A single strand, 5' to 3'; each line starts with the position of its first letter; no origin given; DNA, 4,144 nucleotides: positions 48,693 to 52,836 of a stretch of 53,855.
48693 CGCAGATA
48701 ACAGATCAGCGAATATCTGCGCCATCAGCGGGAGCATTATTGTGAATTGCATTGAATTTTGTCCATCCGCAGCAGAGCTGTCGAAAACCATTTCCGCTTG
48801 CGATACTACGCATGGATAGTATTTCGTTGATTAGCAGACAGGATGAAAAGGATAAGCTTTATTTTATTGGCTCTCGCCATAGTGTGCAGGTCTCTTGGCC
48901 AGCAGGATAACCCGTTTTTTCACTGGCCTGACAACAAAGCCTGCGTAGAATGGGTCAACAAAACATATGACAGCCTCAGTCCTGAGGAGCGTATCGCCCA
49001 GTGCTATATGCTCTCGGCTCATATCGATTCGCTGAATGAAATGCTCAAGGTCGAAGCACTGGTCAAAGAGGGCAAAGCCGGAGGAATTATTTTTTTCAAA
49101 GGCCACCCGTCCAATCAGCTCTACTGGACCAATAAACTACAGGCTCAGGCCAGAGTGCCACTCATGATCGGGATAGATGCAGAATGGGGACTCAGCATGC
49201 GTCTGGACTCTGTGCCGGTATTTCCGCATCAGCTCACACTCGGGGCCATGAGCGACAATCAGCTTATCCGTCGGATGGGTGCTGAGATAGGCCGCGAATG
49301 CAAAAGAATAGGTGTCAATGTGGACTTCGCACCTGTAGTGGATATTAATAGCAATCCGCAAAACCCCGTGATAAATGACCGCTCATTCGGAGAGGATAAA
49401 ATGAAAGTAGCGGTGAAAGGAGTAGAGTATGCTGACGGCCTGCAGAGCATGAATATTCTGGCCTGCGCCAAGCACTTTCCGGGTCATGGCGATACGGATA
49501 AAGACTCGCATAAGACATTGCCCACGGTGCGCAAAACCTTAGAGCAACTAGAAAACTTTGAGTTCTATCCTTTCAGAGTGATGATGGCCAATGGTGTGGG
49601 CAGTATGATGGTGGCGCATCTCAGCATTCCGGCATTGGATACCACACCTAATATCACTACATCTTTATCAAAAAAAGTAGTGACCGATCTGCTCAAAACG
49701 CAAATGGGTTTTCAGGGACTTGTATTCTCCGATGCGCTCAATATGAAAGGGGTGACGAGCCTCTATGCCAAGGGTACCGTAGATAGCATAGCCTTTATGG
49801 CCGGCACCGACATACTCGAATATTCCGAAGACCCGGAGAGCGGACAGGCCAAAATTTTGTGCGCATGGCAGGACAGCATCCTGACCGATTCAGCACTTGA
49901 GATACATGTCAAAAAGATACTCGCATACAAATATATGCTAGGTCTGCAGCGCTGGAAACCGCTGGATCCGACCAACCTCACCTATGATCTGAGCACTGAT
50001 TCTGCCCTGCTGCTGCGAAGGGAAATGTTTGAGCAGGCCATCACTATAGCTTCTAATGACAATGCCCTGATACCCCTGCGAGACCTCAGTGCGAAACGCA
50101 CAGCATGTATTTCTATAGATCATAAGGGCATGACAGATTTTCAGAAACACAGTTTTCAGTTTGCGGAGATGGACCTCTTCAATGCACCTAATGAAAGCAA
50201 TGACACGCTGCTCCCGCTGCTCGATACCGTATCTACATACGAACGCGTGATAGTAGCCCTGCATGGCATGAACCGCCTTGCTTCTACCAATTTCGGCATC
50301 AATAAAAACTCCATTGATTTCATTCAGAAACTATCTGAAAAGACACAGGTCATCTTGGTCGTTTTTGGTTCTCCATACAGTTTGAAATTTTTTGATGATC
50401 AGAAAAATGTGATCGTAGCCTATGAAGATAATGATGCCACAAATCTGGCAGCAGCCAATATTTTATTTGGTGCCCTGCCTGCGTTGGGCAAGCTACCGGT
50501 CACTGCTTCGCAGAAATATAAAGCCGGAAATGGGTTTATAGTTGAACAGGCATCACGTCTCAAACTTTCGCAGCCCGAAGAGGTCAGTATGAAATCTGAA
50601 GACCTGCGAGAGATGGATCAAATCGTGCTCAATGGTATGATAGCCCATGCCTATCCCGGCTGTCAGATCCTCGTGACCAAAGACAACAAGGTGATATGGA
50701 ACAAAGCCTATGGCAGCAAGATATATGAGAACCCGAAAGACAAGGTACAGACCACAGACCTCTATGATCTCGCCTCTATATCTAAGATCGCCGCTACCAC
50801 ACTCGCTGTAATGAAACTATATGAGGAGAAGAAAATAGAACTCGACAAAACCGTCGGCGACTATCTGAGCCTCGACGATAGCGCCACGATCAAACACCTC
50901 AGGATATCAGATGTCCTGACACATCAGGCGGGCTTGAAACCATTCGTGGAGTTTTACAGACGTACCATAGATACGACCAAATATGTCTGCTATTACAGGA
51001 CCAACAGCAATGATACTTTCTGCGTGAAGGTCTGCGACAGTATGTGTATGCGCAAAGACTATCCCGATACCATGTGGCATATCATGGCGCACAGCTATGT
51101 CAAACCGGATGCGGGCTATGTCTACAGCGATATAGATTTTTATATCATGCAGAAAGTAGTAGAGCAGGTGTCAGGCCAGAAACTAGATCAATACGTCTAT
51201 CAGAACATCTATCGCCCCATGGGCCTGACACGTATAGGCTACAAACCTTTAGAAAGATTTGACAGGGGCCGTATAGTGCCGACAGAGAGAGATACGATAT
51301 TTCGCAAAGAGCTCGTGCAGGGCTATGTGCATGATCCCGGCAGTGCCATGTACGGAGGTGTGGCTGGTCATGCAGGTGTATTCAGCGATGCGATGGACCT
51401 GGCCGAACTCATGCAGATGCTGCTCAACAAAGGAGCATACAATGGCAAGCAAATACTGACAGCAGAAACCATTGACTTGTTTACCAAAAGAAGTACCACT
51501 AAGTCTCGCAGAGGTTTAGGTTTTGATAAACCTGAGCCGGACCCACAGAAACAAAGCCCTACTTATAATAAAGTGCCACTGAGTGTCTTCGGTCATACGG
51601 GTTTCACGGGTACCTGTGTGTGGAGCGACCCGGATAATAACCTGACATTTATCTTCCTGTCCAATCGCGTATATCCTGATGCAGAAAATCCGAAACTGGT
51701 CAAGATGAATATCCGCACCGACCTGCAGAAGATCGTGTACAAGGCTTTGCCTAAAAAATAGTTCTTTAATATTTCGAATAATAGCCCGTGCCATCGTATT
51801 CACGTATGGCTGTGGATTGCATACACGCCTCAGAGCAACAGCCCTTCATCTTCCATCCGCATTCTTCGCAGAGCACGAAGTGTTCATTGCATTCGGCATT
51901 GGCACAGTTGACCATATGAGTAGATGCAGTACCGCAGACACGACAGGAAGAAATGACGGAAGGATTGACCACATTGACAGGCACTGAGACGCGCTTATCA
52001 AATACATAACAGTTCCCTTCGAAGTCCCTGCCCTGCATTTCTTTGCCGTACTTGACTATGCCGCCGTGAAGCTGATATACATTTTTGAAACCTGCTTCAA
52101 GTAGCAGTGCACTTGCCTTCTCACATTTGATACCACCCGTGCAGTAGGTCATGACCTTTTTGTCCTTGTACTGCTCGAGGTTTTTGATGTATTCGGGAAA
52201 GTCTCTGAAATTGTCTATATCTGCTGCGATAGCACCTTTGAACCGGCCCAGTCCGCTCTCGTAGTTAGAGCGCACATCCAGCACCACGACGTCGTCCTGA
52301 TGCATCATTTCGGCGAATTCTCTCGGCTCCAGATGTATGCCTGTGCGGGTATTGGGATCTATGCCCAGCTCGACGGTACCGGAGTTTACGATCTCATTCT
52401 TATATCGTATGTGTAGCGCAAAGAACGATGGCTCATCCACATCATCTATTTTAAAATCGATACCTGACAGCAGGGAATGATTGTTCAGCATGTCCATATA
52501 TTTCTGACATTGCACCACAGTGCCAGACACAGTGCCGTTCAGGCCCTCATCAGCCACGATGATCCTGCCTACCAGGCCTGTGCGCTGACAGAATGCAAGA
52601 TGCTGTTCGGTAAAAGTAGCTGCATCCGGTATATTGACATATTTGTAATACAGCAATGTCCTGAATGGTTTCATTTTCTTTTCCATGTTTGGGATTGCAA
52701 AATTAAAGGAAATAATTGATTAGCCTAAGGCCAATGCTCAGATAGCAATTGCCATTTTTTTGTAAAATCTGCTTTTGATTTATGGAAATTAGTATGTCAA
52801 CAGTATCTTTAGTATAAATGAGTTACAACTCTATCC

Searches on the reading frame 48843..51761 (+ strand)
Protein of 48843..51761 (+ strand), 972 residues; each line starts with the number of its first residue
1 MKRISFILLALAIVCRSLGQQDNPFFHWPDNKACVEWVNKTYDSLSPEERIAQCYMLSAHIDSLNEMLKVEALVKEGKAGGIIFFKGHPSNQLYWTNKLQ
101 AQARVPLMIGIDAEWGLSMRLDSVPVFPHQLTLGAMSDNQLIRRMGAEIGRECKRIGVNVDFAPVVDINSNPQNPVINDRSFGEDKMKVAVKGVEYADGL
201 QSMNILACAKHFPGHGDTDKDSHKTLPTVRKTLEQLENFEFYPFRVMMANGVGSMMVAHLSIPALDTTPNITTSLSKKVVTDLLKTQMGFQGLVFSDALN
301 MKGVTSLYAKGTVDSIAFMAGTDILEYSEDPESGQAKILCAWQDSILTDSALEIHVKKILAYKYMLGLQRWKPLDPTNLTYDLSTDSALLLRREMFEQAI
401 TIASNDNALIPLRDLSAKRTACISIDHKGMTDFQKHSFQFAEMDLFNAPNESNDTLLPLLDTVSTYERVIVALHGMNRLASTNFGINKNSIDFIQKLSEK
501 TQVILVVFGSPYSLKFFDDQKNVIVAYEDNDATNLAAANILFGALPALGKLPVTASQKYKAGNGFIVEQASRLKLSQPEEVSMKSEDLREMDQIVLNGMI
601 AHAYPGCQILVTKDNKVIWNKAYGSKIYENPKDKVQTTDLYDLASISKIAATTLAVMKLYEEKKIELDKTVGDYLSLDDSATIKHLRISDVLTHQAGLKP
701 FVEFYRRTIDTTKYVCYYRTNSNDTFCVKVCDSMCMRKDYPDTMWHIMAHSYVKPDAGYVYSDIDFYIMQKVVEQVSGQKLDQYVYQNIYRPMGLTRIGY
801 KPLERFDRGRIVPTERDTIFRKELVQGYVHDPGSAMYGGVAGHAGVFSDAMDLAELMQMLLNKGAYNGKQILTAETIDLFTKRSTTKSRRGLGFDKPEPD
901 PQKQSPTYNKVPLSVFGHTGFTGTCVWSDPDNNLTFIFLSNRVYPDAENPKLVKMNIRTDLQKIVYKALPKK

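Call 29: search_protein_families(library=pfam, proteins=[window:48843-51761:+])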
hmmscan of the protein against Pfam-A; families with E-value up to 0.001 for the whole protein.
window:48843-51761:+ (972 aa): 3 families
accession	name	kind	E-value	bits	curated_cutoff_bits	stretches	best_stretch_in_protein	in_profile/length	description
PF00933.27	Glyco_hydro_3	-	2.8e-70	237.7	27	1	49-360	4-314/316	Glycosyl hydrolase family 3 N terminal domain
PF00144.29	Beta-lactamase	-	7.8e-46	157.2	27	1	592-949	2-317/329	Beta-lactamase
PF01915.27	Glyco_hydro_3_C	-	0.00027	21.4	31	1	464-560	70-174/200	Glycosyl hydrolase family 3 C-terminal domain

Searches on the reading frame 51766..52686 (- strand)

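Call 29: search_protein_families(library=pfam, proteins=[window:51766-52686:-])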
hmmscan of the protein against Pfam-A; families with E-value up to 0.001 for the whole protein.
window:51766-52686:- (306 aa): 3 families
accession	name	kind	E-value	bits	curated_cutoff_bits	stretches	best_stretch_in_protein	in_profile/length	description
PF17773.7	UPF0176_N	-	5.9e-24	84.7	26.2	1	9-99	2-92/92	UPF0176 acylphosphatase like domain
PF12368.13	Rhodanese_C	-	1.2e-19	70.8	26.9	1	223-288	1-65/66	Rhodanase C-terminal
PF00581.25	Rhodanese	-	3.3e-14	53.6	22.2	1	121-214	2-100/102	Rhodanese-like domain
